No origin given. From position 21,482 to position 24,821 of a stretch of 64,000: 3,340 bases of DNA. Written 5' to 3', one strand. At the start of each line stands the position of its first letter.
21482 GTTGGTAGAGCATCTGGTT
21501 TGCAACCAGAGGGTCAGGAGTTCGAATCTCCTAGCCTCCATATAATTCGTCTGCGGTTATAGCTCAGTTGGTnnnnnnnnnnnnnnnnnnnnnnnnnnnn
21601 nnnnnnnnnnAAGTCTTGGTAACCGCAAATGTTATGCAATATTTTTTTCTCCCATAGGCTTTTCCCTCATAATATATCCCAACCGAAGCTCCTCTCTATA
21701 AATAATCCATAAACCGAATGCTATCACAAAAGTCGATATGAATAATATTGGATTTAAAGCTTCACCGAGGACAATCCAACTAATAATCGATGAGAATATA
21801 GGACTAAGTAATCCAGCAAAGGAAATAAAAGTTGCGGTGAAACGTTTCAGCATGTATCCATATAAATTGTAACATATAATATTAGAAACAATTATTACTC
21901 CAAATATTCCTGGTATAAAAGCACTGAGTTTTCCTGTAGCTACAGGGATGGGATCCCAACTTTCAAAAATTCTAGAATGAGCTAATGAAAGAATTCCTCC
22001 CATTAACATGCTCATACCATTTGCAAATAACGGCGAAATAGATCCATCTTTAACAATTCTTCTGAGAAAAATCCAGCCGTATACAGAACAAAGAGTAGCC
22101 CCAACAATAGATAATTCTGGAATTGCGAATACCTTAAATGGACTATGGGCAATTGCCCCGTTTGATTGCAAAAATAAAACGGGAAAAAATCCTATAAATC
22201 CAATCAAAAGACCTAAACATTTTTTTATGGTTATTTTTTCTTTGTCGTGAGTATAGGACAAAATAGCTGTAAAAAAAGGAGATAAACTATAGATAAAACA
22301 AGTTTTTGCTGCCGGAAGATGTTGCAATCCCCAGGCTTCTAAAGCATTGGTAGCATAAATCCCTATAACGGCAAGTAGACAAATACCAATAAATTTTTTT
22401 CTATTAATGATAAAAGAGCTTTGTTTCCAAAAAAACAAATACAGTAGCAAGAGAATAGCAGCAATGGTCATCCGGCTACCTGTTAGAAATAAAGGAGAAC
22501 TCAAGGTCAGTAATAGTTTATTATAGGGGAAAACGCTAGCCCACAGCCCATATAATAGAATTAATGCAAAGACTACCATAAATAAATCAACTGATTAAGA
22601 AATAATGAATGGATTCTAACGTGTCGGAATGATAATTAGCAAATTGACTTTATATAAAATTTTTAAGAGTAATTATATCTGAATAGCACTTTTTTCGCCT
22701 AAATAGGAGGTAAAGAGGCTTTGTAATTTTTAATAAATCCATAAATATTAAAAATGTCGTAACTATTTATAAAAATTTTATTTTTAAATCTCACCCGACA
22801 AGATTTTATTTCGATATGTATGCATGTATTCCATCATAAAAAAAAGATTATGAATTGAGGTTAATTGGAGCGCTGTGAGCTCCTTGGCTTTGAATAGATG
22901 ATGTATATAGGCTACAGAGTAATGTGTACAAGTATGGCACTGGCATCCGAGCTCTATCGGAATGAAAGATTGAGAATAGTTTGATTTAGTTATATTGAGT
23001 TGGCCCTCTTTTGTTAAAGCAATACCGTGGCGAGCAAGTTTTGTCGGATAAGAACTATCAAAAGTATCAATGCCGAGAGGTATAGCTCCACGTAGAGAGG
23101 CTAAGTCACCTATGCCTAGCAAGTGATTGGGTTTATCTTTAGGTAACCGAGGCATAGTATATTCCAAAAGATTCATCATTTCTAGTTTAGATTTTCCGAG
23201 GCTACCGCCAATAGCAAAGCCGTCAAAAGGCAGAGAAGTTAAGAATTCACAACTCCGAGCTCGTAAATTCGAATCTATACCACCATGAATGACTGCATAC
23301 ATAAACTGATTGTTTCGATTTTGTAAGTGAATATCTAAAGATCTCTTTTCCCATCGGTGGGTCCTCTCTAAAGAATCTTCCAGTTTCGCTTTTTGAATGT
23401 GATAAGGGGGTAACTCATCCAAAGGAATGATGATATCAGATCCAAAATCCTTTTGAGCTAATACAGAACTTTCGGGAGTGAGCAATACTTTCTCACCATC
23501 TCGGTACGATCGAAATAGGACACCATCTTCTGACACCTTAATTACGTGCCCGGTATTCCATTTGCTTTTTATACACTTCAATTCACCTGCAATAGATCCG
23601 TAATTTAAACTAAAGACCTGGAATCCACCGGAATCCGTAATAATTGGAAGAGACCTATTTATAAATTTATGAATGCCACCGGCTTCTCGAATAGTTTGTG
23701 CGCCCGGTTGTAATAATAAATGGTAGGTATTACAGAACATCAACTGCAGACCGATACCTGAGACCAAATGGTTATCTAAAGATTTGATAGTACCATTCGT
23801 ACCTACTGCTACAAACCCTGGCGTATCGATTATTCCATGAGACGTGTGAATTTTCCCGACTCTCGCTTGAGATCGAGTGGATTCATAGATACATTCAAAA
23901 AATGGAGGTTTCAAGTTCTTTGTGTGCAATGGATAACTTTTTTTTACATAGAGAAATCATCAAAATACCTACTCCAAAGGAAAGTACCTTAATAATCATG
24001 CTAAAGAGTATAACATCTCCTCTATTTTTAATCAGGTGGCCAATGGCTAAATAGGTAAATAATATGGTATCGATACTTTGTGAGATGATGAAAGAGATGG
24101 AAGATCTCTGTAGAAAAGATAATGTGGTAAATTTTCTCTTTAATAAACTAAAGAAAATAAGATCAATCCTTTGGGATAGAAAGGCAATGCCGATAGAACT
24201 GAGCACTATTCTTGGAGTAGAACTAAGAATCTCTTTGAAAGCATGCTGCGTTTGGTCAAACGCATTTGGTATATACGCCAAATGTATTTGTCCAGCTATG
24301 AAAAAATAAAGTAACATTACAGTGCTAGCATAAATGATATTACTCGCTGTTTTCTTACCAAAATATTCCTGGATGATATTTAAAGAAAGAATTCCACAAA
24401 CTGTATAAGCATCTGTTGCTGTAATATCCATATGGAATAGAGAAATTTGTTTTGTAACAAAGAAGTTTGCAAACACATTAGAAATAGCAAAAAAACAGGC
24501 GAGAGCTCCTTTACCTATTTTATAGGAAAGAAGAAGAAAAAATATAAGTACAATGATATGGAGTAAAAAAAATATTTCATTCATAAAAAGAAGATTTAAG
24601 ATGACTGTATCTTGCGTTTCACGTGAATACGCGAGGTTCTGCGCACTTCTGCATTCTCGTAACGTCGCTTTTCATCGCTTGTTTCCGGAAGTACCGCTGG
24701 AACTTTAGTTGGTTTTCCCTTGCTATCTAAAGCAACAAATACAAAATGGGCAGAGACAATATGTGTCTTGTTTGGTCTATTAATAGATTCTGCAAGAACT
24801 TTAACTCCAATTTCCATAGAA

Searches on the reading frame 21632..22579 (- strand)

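Call 66: search_protein_families(library=pfam, max_evalue=0.00001, proteins=[window:21632-22579:-])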
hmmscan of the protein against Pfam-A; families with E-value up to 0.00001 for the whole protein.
window:21632-22579:- (315 aa): 1 family
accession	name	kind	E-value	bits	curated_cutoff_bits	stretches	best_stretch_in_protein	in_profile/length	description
PF00892.27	EamA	-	7.3e-35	120.6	28.2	2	4-132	5-131/135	EamA-like transporter family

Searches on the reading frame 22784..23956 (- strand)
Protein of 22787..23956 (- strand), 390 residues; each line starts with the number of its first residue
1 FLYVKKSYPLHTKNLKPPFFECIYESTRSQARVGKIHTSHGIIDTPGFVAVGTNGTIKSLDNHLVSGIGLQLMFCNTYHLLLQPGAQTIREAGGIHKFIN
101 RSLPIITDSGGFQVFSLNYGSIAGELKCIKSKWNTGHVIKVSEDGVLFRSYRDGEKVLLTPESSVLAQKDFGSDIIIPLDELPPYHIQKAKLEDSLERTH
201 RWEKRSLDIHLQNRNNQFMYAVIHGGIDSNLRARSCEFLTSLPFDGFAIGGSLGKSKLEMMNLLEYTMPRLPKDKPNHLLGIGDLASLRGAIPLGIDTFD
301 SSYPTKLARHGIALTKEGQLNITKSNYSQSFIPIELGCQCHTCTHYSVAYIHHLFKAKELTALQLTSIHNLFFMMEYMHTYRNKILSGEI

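Call 26: search_protein_families(library=pfam, max_evalue=0.01, proteins=[window:22787-23956:-])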
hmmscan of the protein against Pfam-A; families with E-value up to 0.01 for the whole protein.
window:22787-23956:- (390 aa): 1 family
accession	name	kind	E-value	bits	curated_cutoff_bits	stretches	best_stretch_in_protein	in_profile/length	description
PF01702.25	TGT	-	1.1e-113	380.4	26.3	1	30-389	2-343/357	Queuine tRNA-ribosyltransferase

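Call 53: find_homologous_proteins(query=window:22784-23929:-, max_evalue=1e-60)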
Query window:22784-23929:- (381 aa): 7821 proteins with E <= 1e-60 among 8000 candidates; the best 120 are listed.
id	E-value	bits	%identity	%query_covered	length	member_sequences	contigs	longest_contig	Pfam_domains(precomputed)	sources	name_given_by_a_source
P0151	5.5e-236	801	91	100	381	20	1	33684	PF01702.26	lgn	-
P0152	9.4e-231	784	89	100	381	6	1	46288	PF01702.26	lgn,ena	-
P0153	3.7e-230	782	89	99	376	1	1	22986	PF01702.26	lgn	-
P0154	5.2e-228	775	89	99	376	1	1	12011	PF01702.26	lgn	-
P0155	2.2e-191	654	89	83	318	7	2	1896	PF01702.26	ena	-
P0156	8.3e-179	613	72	98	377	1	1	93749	PF01702.26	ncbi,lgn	ncbi:MAG: tRNA guanosine(34) transglycosylase Tgt [Simkaniaceae bacterium]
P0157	1.2e-178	612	72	98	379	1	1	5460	PF01702.26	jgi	jgi:queuine tRNA-ribosyltransferase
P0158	2.9e-177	608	71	97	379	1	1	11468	PF01702.26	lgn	-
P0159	4.2e-177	607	71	97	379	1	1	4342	PF01702.26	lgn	-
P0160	1.3e-176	605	70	97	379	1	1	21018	PF01702.26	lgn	-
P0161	1.4e-176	605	70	98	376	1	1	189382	PF01702.26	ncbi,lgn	-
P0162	1.9e-176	605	71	97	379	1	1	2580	PF01702.26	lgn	-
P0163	2.0e-176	605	70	97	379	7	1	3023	PF01702.26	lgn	-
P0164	2.3e-176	605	70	97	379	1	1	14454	PF01702.26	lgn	-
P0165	9.9e-176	602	71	97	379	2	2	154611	PF01702.26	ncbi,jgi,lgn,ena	jgi:queuine tRNA-ribosyltransferase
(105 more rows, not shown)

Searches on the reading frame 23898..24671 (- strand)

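Call 26: search_protein_families(library=pfam, max_evalue=0.01, proteins=[window:23898-24671:-])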
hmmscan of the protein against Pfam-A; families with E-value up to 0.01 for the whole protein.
window:23898-24671:- (258 aa): 1 family
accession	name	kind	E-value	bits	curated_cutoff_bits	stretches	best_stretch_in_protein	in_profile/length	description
PF02592.20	Vut_1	-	3.8e-21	76.5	27.2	1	95-230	12-140/152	Putative vitamin uptake transporter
